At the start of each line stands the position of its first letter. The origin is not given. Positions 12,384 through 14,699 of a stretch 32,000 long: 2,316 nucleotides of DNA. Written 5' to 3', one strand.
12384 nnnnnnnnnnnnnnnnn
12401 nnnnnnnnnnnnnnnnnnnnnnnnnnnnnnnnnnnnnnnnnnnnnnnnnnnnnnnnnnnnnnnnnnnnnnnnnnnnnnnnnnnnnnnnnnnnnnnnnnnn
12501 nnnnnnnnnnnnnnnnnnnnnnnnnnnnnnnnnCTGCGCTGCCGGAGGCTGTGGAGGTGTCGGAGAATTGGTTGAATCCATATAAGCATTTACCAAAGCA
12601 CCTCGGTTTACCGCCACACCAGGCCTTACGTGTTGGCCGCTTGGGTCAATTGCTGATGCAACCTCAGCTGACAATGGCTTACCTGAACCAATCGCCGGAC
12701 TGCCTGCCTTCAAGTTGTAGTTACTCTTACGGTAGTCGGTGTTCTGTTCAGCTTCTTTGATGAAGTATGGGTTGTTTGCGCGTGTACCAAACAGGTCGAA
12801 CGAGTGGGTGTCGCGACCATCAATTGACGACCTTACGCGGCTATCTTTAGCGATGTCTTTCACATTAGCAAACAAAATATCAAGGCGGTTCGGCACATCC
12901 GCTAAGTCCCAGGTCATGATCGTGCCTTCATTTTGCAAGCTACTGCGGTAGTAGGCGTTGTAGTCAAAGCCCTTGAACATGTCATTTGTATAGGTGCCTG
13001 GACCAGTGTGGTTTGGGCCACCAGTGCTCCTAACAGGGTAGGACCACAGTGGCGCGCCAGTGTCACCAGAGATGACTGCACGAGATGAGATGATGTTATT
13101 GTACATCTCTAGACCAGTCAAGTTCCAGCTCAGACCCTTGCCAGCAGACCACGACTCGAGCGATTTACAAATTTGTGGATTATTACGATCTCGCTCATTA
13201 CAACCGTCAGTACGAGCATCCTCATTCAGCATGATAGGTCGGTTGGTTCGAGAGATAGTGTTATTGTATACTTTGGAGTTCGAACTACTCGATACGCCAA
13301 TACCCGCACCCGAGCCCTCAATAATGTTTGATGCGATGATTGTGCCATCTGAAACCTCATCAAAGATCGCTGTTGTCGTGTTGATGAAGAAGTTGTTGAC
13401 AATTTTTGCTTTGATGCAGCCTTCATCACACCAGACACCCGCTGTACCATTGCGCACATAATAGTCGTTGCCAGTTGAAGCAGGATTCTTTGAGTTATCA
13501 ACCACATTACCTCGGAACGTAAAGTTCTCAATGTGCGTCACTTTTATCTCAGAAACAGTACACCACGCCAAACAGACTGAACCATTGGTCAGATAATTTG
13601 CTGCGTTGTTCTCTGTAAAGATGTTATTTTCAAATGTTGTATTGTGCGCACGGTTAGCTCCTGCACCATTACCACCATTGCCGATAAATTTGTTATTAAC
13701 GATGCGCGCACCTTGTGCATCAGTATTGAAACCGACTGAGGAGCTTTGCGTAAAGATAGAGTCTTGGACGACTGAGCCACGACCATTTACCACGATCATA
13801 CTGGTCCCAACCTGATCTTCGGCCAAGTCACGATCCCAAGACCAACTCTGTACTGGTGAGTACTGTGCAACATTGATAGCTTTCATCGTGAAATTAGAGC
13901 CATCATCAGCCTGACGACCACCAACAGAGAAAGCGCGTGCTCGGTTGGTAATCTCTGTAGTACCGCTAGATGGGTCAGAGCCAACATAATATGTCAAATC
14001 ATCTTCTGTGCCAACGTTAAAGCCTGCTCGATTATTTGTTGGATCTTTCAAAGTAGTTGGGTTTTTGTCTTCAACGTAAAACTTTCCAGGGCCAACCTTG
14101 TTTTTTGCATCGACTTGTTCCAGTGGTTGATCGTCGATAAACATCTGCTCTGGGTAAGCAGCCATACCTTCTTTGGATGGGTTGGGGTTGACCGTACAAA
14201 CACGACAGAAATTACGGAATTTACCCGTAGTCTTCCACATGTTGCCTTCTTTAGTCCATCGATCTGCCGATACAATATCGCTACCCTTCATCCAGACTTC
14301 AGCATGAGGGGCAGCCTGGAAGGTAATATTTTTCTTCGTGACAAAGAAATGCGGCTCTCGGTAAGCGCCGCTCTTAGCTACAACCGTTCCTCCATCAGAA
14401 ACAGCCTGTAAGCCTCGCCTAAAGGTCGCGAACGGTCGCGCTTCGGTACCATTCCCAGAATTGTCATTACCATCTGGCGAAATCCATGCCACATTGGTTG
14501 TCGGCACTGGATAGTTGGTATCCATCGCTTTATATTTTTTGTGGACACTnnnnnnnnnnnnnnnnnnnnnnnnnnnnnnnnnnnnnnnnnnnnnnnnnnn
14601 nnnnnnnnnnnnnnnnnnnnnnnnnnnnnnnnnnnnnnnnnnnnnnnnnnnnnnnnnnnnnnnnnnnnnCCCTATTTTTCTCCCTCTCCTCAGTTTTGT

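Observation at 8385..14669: Giant LAXTG-anchored beta-helix + LRR + stalk surface protein: candidate adhesin / host-contact protein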

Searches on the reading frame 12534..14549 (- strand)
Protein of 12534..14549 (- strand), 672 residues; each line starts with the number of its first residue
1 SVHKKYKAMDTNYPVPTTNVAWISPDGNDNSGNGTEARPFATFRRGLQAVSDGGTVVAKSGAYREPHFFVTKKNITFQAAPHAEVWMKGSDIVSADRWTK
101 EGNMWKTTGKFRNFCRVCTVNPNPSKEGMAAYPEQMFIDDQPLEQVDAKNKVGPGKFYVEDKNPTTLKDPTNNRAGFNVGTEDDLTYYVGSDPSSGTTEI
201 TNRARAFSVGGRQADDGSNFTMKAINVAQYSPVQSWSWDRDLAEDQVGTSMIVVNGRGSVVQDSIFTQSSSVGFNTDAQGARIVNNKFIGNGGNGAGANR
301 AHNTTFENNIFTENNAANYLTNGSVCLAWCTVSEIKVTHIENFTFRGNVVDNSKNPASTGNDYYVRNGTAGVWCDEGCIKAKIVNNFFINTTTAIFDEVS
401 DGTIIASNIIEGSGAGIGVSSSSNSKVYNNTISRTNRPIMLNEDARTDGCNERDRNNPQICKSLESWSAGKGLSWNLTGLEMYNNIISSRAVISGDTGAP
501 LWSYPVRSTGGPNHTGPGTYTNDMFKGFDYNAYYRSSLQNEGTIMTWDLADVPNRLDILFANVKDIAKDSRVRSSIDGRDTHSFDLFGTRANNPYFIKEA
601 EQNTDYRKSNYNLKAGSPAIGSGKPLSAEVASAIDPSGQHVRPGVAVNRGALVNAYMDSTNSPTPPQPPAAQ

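Call 16: search_protein_families(library=ncbifam, proteins=[window:12534-14549:-], max_evalue=0.1)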
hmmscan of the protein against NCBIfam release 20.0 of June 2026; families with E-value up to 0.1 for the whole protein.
window:12534-14549:- (672 aa): 1 family
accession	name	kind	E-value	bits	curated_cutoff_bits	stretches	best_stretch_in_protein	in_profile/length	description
TIGR03804.1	para_beta_helix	repeat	0.00067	19.3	19.45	1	400-436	7-43/44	parallel beta-helix repeat protein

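Call 21: search_solved_structures(query=window:12534-14549:-, max_evalue=1)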
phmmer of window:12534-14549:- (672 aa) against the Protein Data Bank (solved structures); distinct sequences matched with E-value up to 1: 1.
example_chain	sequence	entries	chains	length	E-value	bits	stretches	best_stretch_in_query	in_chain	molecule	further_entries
3vst_A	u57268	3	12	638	1.3e-07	33.7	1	27-107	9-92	Xylosidase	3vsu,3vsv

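Call 22: search_solved_structures(query=A2, max_evalue=1, show_alignments=2)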
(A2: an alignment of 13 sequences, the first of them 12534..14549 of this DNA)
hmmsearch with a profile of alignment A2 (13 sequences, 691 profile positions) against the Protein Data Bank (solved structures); distinct sequences matched with E-value up to 1: 12.
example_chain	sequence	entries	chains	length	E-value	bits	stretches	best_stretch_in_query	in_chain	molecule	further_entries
3vst_A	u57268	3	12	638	1.6e-18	69.6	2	62-147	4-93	Xylosidase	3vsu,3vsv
5mqp_A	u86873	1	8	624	2.3e-05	26.2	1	59-146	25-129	Glycoside hydrolase BT_1002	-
1ru4_A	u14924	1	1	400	7.1e-05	24.6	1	55-117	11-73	Pectate lyase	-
2pyg_A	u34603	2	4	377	0.00062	21.4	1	290-355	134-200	Poly(beta-D-mannuronate) C5 epimerase 4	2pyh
5olq_A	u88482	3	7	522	0.0077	17.8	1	61-105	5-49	Rhamnogalacturonan lyase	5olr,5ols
7o78_A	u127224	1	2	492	0.042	15.4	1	78-132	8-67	Polysaccharide lyase from Pseudopedobacter saltans, Pedsa3807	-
7dmk_A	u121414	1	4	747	0.1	14.1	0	266-353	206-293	BcAlyPL6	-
5lw3_A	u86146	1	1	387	0.14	13.6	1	290-355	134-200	Poly(beta-D-mannuronate) C5 epimerase 6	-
4zya_A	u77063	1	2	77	0.3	12.5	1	61-101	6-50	Asparagine--tRNA ligase, cytoplasmic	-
2kqr_A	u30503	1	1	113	0.66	11.4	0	60-90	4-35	Asparaginyl-tRNA synthetase, cytoplasmic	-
8ja4_A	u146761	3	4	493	0.95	10.9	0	291-355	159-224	mannuronan 5-epimerase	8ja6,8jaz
8xfq_A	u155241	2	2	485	0.96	10.9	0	291-355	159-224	mannuronan 5-epimerase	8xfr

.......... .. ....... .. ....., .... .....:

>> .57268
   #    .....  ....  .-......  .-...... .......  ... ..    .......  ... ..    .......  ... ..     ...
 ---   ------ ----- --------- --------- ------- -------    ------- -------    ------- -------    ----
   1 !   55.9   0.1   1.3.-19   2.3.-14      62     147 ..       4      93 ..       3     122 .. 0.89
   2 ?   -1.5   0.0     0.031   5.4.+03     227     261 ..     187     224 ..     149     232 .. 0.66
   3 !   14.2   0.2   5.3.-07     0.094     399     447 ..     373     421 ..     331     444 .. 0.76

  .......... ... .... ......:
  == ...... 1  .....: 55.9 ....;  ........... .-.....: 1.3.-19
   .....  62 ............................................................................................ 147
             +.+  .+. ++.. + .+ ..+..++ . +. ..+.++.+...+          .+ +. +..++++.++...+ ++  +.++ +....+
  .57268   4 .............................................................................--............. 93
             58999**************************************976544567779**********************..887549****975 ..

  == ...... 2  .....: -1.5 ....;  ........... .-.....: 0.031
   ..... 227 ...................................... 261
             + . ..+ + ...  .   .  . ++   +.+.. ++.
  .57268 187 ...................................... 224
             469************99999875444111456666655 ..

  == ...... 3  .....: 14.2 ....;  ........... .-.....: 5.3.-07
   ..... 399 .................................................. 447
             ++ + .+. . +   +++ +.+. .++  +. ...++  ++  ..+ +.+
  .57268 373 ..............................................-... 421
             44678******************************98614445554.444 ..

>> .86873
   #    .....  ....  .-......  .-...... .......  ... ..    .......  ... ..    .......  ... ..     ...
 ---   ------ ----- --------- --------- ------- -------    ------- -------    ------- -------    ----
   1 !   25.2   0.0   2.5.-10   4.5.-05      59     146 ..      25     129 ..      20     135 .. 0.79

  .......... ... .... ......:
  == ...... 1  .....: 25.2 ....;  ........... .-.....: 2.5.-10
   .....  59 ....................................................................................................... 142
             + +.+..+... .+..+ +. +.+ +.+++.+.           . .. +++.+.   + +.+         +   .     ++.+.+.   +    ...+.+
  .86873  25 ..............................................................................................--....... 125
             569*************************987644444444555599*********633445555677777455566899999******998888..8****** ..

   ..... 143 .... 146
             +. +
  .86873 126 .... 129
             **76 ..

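Call 29: predict_structure(alignment_id=A2)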
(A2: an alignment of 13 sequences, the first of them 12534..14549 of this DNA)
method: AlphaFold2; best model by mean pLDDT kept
length: 672 residues; sequences in the alignment: 13
mean_pLDDT: 84.0   pTM: 0.88
mean pLDDT of the five models: 84.0, 82.9, 82.4, 81.8, 81.6
residues with pLDDT >= 90: 360; 70-90: 194; 50-70: 61; < 50: 57
segments of 3 or more residues with pLDDT < 50: 117-131, 236-243, 321-330, 358-367, 497-500, 664-672
pLDDT, mean of each block of 10 residues (from residue 1): 83 97 98 97 98 98 94 97 97 94 94 59 41 79 85 90 75 67 87 92 90 82 97 56 60 93 94 90 95 87 96 72 42 85 97 64 49 91 96 90 97 90 96 91 79 81 86 90 94 55 77 65 93 89 82 66 88 90 93 94 88 96 97 94 95 86 40 29
secondary structure, 60 per line:
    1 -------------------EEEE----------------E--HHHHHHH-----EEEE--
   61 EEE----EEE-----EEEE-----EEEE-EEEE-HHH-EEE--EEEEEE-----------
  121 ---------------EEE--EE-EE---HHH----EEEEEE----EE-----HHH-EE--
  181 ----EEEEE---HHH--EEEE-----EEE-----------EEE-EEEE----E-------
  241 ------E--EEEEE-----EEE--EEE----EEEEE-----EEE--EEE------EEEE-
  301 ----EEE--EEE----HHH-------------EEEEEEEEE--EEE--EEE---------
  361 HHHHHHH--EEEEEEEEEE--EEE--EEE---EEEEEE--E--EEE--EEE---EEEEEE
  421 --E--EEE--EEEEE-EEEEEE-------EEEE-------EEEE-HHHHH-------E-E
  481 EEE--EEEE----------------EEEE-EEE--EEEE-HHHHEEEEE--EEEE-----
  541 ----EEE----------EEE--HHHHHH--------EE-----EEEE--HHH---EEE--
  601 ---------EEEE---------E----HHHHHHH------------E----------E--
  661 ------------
elements in order (helices of 4 or more, strands of 3 or more residues): E20-23 H43-49 E55-58 E61-63 E68-70 E76-79 E85-88 E90-93 E99-101 E104-109 E136-138 E156-161 E185-189 E198-201 E207-209 E221-223 E225-228 E250-254 E260-262 E265-267 E272-276 E282-284 E287-289 E296-299 E305-307 E310-312 E333-341 E344-346 E349-351 H361-367 E370-379 E382-384 E387-389 E393-398 E404-406 E409-411 E415-420 E426-428 E431-435 E437-442 E450-453 E461-464 H466-470 E480-483 E486-489 E506-509 E511-513 E516-519 H521-524 E525-529 E532-535 E545-547 E558-560 H563-568 E584-587 E596-598 E610-613 H628-634

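Call 31: fold_search(model_id=the predicted structure, library=pdb)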
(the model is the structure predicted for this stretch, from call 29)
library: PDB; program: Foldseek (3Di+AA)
matches with E <= 10: 425; with E <= 0.001: 52
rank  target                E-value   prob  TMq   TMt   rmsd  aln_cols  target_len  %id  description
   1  3vst_A                4.2e-17  1.00  0.50  0.52   9.0       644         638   16  The complex structure of XylC with Tris (released 2013-02-27)
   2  5mqp_E                4.4e-11  1.00  0.37  0.41  12.3       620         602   12  Glycoside hydrolase BT_1002 (released 2017-04-05)
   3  5mqp_C                2.3e-10  1.00  0.40  0.45  11.5       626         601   12  Glycoside hydrolase BT_1002 (released 2017-04-05)
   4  5mqp_B                5.1e-10  1.00  0.35  0.39  14.1       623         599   11  Glycoside hydrolase BT_1002 (released 2017-04-05)
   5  5mqp_A                1.2e-09  1.00  0.39  0.43  11.7       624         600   13  Glycoside hydrolase BT_1002 (released 2017-04-05)
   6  5gqc_A                5.4e-08  1.00  0.36  0.41  14.7       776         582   13  Crystal structure of lacto-N-biosidase LnbX from Bifidobacterium longum subsp. longum, ligand-free form (released 2017-04-19)
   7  7v6i_A                9.4e-08  1.00  0.35  0.38  13.8       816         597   12  Crystal structure of lacto-N-biosidase BsaX from Bifidobacterium saguini, lacto-N-biose complex (released 2022-02-09)
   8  7v6m_A                4.0e-07  1.00  0.34  0.39  12.2       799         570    9  Crystal structure of lacto-N-biosidase TnX from Tynzenella nexilis, lacto-N-biose complex (released 2022-02-09)
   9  5gqc_D                8.4e-07  1.00  0.35  0.39  14.5       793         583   12  Crystal structure of lacto-N-biosidase LnbX from Bifidobacterium longum subsp. longum, ligand-free form (released 2017-04-19)
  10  1ru4                  1.1e-06  1.00  0.29  0.44  14.6       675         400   14  Crystal structure of pectate lyase Pel9A (released 2004-04-13)
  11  2pyg_B                2.7e-06  1.00  0.30  0.50   9.1       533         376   11  Azotobacter vinelandii Mannuronan C-5 epimerase AlgE4 A-module (released 2008-05-27)
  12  2pyg_A                9.4e-06  1.00  0.30  0.51   9.2       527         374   12  Azotobacter vinelandii Mannuronan C-5 epimerase AlgE4 A-module (released 2008-05-27)
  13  5z9t_A                1.0e-05  1.00  0.26  0.33  15.5       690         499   10  a new PL6 alginate lyase complex with trisaccharide (released 2019-03-27)
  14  5olq_C                2.1e-05  1.00  0.31  0.47  14.7       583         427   11  Rhamnogalacturonan lyase (released 2017-11-29)
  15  7w1c_D                2.3e-05  1.00  0.25  0.26  19.5       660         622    9  Crystal structure of Klebsiella pneumoniae K1 capsule-specific polysaccharide lyase in a P1 crystal form (released 2022-05-18)
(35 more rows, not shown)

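Call 56: search_protein_representatives(alignment_id=A2)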
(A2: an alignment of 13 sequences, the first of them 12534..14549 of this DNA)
Query: 13 sequences, 691 profile positions. Proteins with E-value up to 0.001 (for the whole library): 25114; up to 1e-10: 4826; up to 1e-30: 963. The best 150 are listed.
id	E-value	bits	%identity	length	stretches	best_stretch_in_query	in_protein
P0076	0.0e+00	1164.9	-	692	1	1-690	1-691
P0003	0.0e+00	1017.4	-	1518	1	19-690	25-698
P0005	8.4e-291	982.8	-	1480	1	30-690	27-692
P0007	3.5e-289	977.5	-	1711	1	18-690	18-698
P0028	7.0e-286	966.6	-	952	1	5-688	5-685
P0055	1.4e-285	965.6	-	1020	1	6-690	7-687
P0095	4.0e-268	907.9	-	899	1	36-690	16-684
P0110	1.0e-254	863.6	-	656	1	51-688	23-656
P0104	1.5e-251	853.1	-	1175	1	38-690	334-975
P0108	2.6e-186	637.5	-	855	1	23-687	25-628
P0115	2.8e-186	637.4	-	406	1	3-409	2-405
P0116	1.8e-179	614.8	-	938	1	9-688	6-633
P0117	5.2e-176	603.4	-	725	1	57-689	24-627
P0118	8.3e-176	602.8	-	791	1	57-688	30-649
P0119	1.3e-172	592.2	-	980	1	8-688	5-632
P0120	4.7e-172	590.4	-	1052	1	33-688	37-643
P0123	1.0e-153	529.8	-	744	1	30-688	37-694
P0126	7.7e-130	450.8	-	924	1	54-689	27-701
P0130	2.7e-122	425.9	-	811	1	44-685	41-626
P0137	1.5e-112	393.7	-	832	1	35-686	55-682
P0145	7.1e-111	388.1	-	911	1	33-681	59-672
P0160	1.5e-104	367.2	-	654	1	26-684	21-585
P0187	1.3e-94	334.4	-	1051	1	31-687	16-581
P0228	3.0e-87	310.1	-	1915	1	15-687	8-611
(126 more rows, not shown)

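Call 58: list_cluster_members(proteins=[P0116, P0120, P0123, P0126, P0130, P0137, P0145, P0160, P0187, P0228])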
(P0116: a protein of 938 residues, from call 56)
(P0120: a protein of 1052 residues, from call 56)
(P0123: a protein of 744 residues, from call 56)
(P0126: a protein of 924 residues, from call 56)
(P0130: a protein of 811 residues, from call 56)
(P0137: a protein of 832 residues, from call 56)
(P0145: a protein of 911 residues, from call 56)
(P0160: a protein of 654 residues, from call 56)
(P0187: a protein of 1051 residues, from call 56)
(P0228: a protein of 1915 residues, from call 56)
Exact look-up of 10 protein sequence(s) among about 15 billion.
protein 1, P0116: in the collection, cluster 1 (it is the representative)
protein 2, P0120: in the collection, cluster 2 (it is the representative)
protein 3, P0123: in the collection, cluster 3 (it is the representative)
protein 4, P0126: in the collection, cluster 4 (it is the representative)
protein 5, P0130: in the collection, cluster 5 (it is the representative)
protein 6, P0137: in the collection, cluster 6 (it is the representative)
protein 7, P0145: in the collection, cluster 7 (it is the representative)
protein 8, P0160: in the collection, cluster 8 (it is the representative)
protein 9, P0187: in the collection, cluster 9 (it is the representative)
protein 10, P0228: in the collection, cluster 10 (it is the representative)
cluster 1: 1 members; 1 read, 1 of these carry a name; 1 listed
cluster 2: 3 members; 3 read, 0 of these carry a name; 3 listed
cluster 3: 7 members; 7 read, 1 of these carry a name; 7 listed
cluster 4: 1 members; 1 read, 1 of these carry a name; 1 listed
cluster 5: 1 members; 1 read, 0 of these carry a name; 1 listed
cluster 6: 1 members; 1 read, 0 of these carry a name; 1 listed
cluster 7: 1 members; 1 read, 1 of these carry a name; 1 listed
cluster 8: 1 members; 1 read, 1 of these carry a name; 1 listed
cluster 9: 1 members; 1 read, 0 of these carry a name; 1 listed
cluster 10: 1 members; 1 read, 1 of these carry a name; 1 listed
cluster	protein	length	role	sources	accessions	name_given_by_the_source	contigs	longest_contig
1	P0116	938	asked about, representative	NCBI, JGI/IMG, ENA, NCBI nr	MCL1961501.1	MAG: right-handed parallel beta-helix repeat-containing protein [Desulfovibrionaceae ... | right-handed parallel beta-helix repeat-containing protein [Desulfovibrionaceae bacterium]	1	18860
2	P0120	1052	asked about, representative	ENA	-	-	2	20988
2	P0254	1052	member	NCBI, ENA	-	-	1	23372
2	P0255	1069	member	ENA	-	-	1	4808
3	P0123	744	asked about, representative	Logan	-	-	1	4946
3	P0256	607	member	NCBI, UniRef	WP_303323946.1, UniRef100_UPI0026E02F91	right-handed parallel beta-helix repeat-containing protein, partial [Actinomyces ... | right-handed parallel beta-helix repeat-containing protein n=1 Tax=Actinomyces ...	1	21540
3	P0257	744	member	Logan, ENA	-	-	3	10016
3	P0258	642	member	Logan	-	-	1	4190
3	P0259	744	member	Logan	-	-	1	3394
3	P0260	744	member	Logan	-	-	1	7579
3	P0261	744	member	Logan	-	-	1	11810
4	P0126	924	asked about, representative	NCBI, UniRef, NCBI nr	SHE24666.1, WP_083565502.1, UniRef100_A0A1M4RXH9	right-handed parallel beta-helix repeat-containing protein [Actinomyces glycerinitolerans] | Pectin lyase fold/virulence factor n=1 Tax=Actinomyces glycerinitolerans TaxID=1892869 ...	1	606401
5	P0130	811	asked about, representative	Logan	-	-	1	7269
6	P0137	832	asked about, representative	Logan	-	-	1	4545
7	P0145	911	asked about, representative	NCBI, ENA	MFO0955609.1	MAG: right-handed parallel beta-helix repeat-containing protein [Candidatus ...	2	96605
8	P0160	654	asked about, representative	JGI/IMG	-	parallel beta-helix repeat protein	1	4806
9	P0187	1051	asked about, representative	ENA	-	-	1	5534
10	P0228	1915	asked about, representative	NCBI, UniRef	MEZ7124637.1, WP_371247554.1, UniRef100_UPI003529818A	LamG-like jellyroll fold domain-containing protein [Nonomuraea sp. AD125B] | LamG-like jellyroll fold domain-containing protein n=1 Tax=Nonomuraea sp. AD125B ...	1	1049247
